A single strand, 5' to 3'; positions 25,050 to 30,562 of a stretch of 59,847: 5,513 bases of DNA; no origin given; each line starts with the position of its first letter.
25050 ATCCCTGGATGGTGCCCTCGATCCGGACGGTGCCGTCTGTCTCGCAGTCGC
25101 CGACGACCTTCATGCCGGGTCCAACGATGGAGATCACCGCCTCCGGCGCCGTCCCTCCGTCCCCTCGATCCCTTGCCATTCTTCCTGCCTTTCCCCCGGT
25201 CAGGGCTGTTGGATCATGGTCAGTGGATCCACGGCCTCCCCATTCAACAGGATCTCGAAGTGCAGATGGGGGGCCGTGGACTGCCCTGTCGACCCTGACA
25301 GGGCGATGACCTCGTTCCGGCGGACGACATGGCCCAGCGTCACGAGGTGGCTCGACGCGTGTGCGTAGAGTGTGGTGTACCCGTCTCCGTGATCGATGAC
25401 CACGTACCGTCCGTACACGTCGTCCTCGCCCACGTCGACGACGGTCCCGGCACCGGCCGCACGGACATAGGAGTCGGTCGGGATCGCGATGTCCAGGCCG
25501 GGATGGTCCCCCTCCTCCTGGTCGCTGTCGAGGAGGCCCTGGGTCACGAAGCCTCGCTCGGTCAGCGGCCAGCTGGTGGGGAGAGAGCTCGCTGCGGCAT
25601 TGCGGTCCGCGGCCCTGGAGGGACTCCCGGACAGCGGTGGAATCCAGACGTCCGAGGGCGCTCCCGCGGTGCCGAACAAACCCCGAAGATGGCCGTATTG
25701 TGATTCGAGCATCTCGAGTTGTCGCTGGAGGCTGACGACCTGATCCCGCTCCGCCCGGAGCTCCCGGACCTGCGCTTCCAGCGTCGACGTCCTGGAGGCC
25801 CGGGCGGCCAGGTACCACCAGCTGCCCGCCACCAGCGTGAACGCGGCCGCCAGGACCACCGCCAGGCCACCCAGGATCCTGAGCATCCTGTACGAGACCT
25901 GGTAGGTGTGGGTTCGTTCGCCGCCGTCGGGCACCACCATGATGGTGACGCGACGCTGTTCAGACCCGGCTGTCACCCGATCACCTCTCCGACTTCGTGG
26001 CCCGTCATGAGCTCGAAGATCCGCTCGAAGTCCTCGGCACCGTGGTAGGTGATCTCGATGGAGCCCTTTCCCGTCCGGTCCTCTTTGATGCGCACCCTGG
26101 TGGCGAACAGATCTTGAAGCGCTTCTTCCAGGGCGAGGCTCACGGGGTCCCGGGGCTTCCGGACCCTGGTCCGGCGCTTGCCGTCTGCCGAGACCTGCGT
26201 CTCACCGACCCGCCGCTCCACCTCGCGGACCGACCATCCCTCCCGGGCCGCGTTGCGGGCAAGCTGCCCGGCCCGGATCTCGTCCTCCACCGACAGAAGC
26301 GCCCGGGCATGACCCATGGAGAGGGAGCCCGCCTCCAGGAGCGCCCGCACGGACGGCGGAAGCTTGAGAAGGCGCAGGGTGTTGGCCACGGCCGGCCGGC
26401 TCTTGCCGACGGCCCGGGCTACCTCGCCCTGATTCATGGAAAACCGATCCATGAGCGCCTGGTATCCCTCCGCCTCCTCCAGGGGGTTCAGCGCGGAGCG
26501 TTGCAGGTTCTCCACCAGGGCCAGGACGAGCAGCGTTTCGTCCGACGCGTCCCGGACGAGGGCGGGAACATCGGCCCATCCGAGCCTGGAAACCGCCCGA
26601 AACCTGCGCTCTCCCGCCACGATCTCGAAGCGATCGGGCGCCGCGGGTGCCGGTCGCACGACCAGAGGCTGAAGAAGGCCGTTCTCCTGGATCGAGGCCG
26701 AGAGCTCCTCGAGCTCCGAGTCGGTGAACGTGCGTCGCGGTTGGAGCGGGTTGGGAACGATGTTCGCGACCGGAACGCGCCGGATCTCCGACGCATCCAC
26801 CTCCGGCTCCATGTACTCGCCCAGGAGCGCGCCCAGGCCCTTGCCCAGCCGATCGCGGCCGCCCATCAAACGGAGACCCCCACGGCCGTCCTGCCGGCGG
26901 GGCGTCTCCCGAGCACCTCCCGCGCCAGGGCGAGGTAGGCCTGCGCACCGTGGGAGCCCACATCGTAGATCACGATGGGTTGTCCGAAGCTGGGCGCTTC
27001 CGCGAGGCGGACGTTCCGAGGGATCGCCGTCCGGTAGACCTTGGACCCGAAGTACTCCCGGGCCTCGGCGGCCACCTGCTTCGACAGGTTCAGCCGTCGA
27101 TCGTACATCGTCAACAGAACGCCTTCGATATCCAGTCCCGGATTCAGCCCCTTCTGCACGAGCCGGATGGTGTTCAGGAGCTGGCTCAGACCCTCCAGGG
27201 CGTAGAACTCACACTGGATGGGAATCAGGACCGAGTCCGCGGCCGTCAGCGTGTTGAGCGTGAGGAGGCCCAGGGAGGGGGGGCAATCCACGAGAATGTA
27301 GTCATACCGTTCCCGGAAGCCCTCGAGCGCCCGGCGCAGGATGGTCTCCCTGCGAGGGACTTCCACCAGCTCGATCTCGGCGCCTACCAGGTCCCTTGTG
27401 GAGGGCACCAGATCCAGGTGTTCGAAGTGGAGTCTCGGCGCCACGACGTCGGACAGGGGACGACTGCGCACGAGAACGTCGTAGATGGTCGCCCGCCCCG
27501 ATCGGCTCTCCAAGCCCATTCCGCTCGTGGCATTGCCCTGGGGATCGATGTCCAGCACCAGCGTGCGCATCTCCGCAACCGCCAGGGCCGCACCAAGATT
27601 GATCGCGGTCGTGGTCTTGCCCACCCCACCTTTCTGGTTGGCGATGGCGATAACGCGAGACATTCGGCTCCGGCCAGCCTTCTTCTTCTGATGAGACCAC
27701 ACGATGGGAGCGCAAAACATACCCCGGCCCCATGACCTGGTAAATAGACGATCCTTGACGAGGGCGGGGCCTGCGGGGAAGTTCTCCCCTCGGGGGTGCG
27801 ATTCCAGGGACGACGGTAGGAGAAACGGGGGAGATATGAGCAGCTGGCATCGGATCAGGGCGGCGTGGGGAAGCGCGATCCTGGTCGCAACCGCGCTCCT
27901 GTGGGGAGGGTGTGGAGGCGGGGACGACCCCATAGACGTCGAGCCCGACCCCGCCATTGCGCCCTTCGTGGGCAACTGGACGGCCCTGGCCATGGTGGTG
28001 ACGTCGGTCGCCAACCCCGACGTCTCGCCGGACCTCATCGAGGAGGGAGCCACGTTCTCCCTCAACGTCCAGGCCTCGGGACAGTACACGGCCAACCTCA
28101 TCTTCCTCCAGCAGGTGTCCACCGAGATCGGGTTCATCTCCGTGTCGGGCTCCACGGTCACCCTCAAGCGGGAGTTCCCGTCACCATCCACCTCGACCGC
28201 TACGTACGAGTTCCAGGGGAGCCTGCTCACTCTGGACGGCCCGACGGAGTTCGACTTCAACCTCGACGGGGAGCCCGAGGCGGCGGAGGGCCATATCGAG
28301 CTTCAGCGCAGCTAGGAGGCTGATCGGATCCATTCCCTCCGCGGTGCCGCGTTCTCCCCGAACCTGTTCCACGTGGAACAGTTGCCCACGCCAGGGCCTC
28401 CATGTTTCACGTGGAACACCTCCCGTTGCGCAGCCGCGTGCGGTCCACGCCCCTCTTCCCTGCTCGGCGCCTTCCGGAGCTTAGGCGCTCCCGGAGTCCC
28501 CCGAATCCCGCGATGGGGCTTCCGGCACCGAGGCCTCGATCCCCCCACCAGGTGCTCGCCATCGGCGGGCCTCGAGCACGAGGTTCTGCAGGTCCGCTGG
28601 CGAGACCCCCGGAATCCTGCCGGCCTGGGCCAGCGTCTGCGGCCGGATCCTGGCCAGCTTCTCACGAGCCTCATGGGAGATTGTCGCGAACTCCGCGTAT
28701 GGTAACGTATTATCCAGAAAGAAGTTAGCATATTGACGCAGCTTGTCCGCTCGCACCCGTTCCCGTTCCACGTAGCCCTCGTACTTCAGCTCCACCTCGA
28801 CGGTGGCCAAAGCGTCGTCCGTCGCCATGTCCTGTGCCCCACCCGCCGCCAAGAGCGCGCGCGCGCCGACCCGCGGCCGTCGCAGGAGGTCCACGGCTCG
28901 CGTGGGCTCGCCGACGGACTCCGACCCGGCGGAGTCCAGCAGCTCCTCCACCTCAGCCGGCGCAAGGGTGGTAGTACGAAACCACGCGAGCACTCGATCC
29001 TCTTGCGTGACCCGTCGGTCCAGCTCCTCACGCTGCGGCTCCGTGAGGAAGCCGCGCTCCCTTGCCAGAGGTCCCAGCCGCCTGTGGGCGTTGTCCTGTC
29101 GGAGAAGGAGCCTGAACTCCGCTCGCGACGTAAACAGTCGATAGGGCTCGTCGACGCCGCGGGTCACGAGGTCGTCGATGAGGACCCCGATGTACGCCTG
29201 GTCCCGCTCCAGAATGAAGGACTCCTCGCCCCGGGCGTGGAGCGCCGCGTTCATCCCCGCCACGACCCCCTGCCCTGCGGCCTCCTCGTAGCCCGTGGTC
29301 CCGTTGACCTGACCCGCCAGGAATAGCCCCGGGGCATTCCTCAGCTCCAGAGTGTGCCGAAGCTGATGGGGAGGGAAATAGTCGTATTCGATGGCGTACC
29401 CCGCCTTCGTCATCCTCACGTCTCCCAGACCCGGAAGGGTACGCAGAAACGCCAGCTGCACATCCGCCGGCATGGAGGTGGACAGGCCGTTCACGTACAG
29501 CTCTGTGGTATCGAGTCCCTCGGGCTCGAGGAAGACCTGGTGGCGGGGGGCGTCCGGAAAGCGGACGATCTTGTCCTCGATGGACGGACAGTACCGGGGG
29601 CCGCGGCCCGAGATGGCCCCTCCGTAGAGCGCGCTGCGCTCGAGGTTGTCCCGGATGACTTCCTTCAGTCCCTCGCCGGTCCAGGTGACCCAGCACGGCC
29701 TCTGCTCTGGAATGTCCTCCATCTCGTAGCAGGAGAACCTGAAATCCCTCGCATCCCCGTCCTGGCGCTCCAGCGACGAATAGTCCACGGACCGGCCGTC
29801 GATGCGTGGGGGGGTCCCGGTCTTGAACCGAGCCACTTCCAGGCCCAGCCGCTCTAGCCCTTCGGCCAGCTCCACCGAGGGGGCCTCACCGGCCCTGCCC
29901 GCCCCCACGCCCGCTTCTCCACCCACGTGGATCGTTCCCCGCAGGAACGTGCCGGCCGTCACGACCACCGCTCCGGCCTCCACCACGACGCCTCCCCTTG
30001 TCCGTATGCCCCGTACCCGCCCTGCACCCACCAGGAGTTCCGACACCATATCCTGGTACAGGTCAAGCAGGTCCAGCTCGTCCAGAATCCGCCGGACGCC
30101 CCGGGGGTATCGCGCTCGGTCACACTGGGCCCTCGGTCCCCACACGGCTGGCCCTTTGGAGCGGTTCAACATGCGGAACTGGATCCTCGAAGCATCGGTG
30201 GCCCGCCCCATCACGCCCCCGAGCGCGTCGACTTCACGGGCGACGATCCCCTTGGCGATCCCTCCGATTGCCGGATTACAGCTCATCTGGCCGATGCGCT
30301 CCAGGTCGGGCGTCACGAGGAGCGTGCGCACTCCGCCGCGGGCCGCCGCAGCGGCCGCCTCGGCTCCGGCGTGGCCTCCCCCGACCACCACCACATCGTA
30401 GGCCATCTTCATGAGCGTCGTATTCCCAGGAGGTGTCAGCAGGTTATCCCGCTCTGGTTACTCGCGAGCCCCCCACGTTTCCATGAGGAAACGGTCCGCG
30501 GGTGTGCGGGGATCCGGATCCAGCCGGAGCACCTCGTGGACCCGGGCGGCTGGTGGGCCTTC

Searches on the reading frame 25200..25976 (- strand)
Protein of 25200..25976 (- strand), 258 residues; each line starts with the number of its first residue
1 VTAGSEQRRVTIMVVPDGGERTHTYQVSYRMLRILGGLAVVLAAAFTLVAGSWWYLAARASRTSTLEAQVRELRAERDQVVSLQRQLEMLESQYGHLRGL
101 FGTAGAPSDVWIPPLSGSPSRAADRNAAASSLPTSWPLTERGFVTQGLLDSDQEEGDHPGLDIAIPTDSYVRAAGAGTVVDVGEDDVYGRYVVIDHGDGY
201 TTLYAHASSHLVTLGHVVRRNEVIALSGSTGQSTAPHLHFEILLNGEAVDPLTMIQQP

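Call 56: search_protein_families(library=pfam, max_evalue=0.0001, proteins=[window:25200-25976:-])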
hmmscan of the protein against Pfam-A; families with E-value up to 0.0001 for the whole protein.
window:25200-25976:- (258 aa): 1 family
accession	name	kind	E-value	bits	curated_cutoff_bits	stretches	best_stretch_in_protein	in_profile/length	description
PF01551.29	Peptidase_M23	-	3e-31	107.9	28.7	1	157-251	2-96/96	Peptidase family M23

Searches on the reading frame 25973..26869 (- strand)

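Call 56: search_protein_families(library=pfam, max_evalue=0.0001, proteins=[window:25973-26869:-])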
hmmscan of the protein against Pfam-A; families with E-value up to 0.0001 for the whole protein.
window:25973-26869:- (298 aa): 3 families
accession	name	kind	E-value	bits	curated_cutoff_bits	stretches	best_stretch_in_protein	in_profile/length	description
PF17762.8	HTH_ParB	-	2.8e-36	124.2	22.6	1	126-224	2-100/102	ParB HTH domain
PF02195.25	ParB_N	-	8.9e-33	112.7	26.3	1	28-123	2-95/95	ParB N-terminal domain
PF23552.2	ParB_C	-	6.2e-09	35.6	23.8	1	241-286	2-47/50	ParB dimerisation domain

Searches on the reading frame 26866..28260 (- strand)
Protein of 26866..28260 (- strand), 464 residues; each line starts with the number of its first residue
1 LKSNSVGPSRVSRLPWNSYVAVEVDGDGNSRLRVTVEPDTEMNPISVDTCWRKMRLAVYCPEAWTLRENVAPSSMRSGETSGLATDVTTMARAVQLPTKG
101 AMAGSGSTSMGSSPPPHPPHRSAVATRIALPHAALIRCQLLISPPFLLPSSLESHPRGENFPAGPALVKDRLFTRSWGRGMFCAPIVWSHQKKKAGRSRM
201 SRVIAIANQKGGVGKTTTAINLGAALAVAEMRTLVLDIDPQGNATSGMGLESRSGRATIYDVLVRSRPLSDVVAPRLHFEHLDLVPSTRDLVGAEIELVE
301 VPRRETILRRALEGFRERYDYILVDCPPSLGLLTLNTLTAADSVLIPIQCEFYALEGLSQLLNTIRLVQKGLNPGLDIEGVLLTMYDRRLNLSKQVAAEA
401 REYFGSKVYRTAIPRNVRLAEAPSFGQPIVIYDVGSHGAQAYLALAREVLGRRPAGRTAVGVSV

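Call 57: search_protein_families(library=pfam, max_evalue=0.0001, proteins=[window:26866-28260:-])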
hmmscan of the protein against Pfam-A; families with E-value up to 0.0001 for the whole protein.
window:26866-28260:- (464 aa): 7 families
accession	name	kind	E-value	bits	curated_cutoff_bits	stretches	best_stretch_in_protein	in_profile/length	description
PF13614.12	AAA_31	-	1.2e-65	221.2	27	1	202-378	2-177/177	AAA domain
PF01656.29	CbiA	-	2e-27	96.1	25.4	1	204-429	1-125/125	CobQ/CobB/MinD/ParA nucleotide binding domain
PF06564.18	CBP_BcsQ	-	7.8e-11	42.4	21.3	1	203-447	3-231/234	Cellulose biosynthesis protein BcsQ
PF09140.17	MipZ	-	4.1e-10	39.8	20.7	1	202-360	1-141/262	ATPase MipZ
PF10609.15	ParA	-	4.4e-10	39.9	27.1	1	200-336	2-129/246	NUBPL iron-transfer P-loop NTPase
PF00142.24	Fer4_NifH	-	5e-06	26.6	25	0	209-262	7-58/271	4Fe-4S iron sulfur cluster binding proteins, NifH/frxC family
PF02374.21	ArsA_ATPase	-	6.6e-05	22.7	24.3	0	209-243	8-42/305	Anion-transporting ATPase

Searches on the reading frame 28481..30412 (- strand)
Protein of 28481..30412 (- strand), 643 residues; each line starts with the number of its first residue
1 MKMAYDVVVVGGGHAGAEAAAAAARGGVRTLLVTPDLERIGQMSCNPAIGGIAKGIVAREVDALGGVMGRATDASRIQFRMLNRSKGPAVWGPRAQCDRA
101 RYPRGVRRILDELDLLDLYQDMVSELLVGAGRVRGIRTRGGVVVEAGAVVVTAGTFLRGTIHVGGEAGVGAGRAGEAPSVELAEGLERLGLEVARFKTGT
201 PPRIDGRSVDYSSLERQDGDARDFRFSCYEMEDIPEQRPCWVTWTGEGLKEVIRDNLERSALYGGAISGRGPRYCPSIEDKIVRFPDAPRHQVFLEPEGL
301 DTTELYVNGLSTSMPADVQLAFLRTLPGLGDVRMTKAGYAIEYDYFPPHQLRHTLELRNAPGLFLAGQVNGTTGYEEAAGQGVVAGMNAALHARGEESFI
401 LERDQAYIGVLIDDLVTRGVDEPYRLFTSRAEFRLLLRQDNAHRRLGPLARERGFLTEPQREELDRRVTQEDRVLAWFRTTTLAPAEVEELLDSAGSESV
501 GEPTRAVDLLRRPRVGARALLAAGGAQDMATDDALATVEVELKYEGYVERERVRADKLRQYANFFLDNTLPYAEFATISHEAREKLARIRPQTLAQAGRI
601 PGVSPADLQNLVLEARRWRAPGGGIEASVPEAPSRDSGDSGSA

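Call 57: search_protein_families(library=pfam, max_evalue=0.0001, proteins=[window:28481-30412:-])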
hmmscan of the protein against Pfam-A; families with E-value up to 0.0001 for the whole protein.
window:28481-30412:- (643 aa): 4 families
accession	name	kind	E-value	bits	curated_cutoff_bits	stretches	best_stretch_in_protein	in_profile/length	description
PF01134.28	GIDA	-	3.6e-153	510.7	22.1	1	6-397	1-391/391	Glucose inhibited division protein A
PF13932.14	SAM_GIDA_C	-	2.1e-17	63.1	27.1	1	557-611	2-56/57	tRNA modifying enzyme MnmG/GidA C-terminal helical bundle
PF21680.2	GIDA_C_1st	-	2.5e-12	47.8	24.7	1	464-552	7-96/96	tRNA modifying enzyme MnmG/GidA C-terminal helical domain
PF12831.13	FAD_oxidored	-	3.4e-06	27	27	1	6-149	1-140/416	FAD dependent oxidoreductase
